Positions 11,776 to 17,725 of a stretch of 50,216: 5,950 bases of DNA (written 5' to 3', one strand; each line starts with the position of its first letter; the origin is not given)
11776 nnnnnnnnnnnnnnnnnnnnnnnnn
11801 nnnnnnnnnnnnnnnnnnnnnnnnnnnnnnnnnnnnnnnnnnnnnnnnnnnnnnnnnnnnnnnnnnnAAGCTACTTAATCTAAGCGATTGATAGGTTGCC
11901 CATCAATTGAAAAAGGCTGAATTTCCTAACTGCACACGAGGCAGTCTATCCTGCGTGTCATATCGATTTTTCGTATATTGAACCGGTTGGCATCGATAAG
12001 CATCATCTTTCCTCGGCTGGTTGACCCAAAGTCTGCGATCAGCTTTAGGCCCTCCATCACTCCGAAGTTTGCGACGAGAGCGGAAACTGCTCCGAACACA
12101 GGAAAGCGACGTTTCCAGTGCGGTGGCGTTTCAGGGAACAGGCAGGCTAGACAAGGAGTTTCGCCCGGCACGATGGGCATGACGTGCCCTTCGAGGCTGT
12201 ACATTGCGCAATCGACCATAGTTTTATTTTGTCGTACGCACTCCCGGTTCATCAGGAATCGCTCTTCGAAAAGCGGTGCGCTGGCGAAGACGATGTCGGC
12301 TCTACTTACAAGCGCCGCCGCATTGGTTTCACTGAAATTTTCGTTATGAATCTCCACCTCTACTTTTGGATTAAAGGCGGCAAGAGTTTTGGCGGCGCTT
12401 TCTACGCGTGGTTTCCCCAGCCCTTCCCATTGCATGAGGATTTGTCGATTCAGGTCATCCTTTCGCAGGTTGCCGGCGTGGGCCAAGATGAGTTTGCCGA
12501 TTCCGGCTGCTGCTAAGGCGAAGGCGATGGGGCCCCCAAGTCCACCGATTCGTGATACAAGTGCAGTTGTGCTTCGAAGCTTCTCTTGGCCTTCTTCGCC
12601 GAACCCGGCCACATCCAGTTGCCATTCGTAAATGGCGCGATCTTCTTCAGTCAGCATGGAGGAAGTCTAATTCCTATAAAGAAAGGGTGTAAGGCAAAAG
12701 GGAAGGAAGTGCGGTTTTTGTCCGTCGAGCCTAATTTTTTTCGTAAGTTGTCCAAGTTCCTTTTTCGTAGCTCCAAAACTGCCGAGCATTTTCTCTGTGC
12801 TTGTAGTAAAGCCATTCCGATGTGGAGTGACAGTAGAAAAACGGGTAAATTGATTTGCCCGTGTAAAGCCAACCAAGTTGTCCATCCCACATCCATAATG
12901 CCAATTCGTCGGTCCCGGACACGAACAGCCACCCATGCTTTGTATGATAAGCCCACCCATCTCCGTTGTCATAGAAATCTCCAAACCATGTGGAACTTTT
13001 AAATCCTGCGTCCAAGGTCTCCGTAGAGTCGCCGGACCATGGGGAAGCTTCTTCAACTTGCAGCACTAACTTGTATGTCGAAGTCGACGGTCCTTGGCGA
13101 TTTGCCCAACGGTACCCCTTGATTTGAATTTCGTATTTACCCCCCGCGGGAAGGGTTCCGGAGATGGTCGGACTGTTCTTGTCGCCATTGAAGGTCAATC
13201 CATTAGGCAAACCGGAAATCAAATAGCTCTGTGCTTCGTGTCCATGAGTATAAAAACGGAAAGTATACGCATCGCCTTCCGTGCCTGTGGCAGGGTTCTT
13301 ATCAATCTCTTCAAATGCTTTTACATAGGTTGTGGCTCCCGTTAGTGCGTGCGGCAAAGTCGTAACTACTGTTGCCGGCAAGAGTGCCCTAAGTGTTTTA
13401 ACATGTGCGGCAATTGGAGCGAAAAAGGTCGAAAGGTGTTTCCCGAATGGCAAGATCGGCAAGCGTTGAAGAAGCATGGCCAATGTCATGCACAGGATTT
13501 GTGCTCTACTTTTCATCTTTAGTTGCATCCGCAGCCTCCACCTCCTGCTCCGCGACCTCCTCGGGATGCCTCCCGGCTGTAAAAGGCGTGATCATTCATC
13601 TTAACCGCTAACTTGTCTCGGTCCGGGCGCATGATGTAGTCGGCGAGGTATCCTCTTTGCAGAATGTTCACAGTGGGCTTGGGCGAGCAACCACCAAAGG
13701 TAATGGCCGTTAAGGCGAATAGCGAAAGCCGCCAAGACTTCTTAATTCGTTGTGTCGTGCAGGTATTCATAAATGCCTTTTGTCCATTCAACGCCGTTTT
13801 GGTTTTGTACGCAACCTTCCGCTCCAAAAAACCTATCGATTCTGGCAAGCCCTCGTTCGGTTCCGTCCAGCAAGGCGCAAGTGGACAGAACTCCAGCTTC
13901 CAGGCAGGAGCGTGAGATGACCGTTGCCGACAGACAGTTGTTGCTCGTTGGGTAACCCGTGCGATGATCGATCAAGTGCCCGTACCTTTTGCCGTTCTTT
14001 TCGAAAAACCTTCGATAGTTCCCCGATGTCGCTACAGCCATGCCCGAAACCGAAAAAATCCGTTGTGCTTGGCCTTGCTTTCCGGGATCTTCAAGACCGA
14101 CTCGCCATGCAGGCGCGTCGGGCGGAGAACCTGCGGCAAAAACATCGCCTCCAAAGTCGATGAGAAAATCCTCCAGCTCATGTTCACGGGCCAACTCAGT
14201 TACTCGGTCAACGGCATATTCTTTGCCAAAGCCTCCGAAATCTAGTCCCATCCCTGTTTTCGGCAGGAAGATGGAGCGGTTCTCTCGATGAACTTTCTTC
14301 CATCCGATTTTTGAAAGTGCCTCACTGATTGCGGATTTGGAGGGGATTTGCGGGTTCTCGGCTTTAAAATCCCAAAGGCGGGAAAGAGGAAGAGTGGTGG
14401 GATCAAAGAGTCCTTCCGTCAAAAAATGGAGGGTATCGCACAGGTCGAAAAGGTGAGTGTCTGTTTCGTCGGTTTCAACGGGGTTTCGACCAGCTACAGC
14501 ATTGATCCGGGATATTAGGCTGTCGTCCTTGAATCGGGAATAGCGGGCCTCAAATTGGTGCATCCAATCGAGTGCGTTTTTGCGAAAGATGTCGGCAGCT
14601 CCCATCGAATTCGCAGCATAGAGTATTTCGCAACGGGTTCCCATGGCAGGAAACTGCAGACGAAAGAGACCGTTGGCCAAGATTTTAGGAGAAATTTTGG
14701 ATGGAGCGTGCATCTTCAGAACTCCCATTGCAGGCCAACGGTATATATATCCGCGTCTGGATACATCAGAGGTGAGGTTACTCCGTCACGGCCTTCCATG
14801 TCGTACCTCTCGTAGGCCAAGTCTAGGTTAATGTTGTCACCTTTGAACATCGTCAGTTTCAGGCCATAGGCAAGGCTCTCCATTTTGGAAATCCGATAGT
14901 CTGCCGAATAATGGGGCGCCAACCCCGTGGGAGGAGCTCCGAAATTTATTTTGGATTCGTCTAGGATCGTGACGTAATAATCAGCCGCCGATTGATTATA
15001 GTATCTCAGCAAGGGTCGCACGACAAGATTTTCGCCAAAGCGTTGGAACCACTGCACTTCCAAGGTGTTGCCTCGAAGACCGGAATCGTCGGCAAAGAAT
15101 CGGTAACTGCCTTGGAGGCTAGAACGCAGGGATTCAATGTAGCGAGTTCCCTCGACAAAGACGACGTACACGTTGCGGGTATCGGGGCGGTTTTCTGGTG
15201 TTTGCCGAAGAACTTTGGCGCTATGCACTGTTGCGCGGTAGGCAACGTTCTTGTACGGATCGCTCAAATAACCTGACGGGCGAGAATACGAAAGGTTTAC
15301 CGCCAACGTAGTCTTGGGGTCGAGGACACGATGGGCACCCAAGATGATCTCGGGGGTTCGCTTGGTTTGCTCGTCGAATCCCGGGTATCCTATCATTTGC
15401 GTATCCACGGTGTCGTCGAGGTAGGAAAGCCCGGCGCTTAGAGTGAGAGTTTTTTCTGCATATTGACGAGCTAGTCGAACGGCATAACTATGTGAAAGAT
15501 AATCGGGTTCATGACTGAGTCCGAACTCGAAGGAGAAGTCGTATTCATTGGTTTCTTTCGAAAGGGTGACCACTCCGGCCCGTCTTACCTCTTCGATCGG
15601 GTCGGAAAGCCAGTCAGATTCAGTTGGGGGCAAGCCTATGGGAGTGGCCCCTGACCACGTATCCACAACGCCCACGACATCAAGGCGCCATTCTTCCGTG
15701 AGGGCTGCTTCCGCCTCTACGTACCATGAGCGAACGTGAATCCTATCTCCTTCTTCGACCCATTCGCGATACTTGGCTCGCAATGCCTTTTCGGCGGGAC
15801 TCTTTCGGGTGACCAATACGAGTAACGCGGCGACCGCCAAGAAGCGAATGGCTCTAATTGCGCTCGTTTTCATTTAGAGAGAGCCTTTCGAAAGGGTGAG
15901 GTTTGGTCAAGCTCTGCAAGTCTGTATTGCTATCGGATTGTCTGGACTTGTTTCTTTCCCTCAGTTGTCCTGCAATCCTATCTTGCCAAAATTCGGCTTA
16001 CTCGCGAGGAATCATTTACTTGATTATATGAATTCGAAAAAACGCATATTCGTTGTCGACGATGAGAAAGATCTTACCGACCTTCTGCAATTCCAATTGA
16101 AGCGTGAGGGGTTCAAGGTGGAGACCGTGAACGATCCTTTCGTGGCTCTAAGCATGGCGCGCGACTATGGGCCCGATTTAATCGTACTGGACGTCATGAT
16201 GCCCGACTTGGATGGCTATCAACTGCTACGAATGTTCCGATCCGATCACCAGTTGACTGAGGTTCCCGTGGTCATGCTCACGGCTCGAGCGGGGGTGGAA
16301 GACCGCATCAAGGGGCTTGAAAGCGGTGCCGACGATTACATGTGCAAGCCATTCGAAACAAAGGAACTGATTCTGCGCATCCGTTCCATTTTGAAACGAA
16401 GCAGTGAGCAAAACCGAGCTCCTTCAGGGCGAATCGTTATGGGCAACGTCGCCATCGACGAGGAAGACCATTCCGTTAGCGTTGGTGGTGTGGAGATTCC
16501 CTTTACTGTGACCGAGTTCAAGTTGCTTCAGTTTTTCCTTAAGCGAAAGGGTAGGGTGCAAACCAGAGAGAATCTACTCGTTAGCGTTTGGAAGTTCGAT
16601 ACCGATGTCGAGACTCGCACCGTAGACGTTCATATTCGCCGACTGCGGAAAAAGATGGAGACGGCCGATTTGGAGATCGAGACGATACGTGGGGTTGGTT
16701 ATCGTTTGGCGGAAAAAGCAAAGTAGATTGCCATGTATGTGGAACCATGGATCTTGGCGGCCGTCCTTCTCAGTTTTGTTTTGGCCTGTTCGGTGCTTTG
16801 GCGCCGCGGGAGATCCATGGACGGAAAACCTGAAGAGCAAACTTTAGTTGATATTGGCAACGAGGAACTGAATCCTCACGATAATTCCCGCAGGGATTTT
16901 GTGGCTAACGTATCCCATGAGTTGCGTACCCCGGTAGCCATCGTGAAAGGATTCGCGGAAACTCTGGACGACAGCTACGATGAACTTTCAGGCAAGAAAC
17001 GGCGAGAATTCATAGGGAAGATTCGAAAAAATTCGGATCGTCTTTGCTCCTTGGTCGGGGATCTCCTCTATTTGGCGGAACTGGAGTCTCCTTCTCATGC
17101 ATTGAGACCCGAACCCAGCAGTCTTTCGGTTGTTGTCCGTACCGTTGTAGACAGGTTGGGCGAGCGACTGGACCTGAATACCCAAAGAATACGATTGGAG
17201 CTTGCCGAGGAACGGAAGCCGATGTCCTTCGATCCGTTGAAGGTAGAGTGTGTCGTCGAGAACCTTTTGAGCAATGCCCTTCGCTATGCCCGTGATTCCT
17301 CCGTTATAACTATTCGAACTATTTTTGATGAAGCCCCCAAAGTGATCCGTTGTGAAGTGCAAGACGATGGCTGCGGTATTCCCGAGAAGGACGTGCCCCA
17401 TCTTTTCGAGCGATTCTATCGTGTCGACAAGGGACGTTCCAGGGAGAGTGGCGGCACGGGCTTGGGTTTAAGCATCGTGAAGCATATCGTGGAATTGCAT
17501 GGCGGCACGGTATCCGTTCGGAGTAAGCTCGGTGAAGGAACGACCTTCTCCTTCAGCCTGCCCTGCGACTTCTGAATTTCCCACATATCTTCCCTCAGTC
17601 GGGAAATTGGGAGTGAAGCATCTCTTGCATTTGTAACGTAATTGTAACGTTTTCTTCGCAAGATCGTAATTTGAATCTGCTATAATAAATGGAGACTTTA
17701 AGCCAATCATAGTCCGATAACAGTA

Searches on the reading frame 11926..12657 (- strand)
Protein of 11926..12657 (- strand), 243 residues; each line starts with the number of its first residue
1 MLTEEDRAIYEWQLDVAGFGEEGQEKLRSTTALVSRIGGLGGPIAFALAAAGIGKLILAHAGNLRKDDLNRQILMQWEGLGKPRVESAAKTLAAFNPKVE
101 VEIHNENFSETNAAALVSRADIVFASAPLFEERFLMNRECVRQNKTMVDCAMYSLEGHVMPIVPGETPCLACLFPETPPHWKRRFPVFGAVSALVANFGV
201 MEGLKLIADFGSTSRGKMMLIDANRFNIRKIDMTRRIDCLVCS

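Call 11: search_protein_families(library=pfam, proteins=[window:11926-12657:-], max_evalue=0.001)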
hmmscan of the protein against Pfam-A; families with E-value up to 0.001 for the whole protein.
window:11926-12657:- (243 aa): 1 family
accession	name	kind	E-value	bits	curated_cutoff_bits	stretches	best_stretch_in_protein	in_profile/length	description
PF00899.27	ThiF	-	7.2e-46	156.7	28.1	1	10-239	1-236/238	ThiF family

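Call 14: search_protein_families(library=ncbifam, proteins=[window:11926-12657:-], max_evalue=0.001)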
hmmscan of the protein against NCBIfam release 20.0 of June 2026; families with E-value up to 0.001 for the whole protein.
window:11926-12657:- (243 aa): 17 families
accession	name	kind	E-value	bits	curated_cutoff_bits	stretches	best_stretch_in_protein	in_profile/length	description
NF006444.0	PRK08762.1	equivalog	4.9e-50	170.3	449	1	2-243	120-368/387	molybdopterin-synthase adenylyltransferase MoeB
NF004281.0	PRK05690.1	subfamily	1.3e-44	152.3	266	1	2-242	5-248/250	molybdopterin-synthase adenylyltransferase MoeB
NF047750.1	SAMPActivE1UbaA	equivalog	3.4e-43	147.9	450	1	15-242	18-248/270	SAMP-activating enzyme E1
NF006204.0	PRK08328.1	equivalog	2.3e-39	135.4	339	1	1-226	1-226/231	hypothetical protein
TIGR02356.1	adenyl_thiF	equivalog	2.9e-36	124.8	275.25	1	10-206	2-202/203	thiazole biosynthesis adenylyltransferase ThiF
TIGR02355.1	moeB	equivalog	4.5e-36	124.5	376.55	1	10-242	5-240/240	molybdopterin-synthase adenylyltransferase MoeB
NF005902.0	PRK07878.1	equivalog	1.5e-33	116.3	647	1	2-235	15-256/392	adenylyltransferase/sulfurtransferase MoeZ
NF005646.0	PRK07411.1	equivalog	4.8e-32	111.5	633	1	2-234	11-247/390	molybdopterin-synthase adenylyltransferase MoeB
NF004111.0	PRK05600.1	equivalog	9.4e-27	94.1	437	1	10-229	22-248/371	ThiF family adenylyltransferase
NF009123.0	PRK12475.1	subfamily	7.8e-25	87.8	510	1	10-242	5-243/338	MoeB/ThiF family adenylyltransferase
NF006395.0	PRK08644.1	equivalog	3.9e-18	65.9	159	1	19-148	20-150/215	sulfur carrier protein ThiS adenylyltransferase ThiF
TIGR02354.1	thiF_fam2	equivalog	2.7e-15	56.8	152.2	1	19-136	11-127/200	thiamine biosynthesis protein ThiF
NF006077.0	PRK08223.1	equivalog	6.3e-13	48.3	266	1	21-144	20-145/296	hypothetical protein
TIGR01408.1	Ube1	subfamily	1.3e-08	33.1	750.05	1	6-111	3-106/1008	ubiquitin-activating enzyme E1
NF011424.0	PRK14851.1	subfamily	4.7e-08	31.5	1170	1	17-131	31-145/679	hypothetical protein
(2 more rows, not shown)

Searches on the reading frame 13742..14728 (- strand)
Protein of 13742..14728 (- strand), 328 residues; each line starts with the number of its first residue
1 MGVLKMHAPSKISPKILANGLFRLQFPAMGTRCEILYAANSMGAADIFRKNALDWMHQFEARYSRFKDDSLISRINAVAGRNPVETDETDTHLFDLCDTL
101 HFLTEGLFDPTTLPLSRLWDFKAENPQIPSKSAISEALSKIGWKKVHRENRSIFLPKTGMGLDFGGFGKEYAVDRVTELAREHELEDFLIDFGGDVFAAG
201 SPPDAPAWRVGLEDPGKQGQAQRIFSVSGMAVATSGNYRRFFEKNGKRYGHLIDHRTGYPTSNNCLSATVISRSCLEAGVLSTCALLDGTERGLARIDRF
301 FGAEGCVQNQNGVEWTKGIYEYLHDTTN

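Call 11: search_protein_families(library=pfam, proteins=[window:13742-14728:-], max_evalue=0.001)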
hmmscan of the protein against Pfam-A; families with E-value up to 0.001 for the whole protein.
window:13742-14728:- (328 aa): 1 family
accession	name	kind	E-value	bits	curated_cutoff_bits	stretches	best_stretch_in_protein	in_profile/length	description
PF02424.20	ApbE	-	7.7e-75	252.3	25.6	1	29-299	1-257/266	ApbE family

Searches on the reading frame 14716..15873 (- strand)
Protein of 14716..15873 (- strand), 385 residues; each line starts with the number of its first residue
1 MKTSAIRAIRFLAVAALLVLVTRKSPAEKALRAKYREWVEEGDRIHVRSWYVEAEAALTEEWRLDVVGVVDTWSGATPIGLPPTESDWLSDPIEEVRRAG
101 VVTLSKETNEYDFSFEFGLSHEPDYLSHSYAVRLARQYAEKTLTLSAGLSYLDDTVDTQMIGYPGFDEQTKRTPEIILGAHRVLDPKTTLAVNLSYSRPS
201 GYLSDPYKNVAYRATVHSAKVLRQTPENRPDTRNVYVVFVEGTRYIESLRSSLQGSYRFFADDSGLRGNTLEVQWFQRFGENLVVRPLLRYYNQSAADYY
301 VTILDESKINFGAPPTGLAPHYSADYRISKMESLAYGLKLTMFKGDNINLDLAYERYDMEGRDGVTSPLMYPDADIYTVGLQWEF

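Call 11: search_protein_families(library=pfam, proteins=[window:14716-15873:-], max_evalue=0.001)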
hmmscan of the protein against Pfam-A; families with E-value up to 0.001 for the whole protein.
window:14716-15873:- (385 aa): 1 family
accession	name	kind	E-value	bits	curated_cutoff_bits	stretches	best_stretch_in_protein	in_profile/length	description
PF12094.14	DUF3570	-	8.7e-62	209.7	25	2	89-358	111-395/427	Protein of unknown function (DUF3570)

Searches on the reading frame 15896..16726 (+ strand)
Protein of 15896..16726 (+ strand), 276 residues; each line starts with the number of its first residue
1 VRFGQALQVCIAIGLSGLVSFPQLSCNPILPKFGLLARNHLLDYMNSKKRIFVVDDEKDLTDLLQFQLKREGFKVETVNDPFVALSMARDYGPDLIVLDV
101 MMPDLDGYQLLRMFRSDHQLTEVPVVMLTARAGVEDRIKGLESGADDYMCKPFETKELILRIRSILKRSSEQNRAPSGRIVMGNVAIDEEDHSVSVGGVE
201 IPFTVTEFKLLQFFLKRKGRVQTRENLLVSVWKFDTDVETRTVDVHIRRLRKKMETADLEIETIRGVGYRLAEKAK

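Call 12: search_protein_families(library=pfam, proteins=[window:15896-16726:+], max_evalue=0.001)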
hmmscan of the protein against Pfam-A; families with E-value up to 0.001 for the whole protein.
window:15896-16726:+ (276 aa): 2 families
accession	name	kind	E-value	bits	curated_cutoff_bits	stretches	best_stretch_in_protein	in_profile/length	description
PF00072.30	Response_reg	-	2.8e-27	95.5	30.2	1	51-162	1-110/111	Response regulator receiver domain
PF00486.34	Trans_reg_C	-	3.6e-25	88.3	26.2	1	200-271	3-77/77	Transcriptional regulatory protein, C terminal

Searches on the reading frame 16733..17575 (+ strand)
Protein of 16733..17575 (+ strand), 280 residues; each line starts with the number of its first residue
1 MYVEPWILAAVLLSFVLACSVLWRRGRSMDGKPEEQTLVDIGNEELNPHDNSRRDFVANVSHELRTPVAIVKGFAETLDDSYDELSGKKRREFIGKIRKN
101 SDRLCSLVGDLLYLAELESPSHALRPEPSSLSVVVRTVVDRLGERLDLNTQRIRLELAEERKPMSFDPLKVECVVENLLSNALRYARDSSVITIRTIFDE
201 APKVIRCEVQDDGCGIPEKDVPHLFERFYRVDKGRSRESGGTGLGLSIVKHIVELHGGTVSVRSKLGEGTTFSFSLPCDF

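Call 12: search_protein_families(library=pfam, proteins=[window:16733-17575:+], max_evalue=0.001)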
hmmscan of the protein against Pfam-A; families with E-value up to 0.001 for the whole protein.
window:16733-17575:+ (280 aa): 3 families
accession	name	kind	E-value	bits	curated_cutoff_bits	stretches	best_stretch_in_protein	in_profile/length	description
PF02518.31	HATPase_c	-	8.9e-32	110.3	26.4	1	167-277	2-108/111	Histidine kinase-, DNA gyrase B-, and HSP90-like ATPase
PF00512.31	HisKA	-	2.7e-17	63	26.9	1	52-119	1-65/66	His Kinase A (phospho-acceptor) domain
PF13581.12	HATPase_c_2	-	5.3e-06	26.9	27.4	1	128-256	5-112/127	Histidine kinase-like ATPase domain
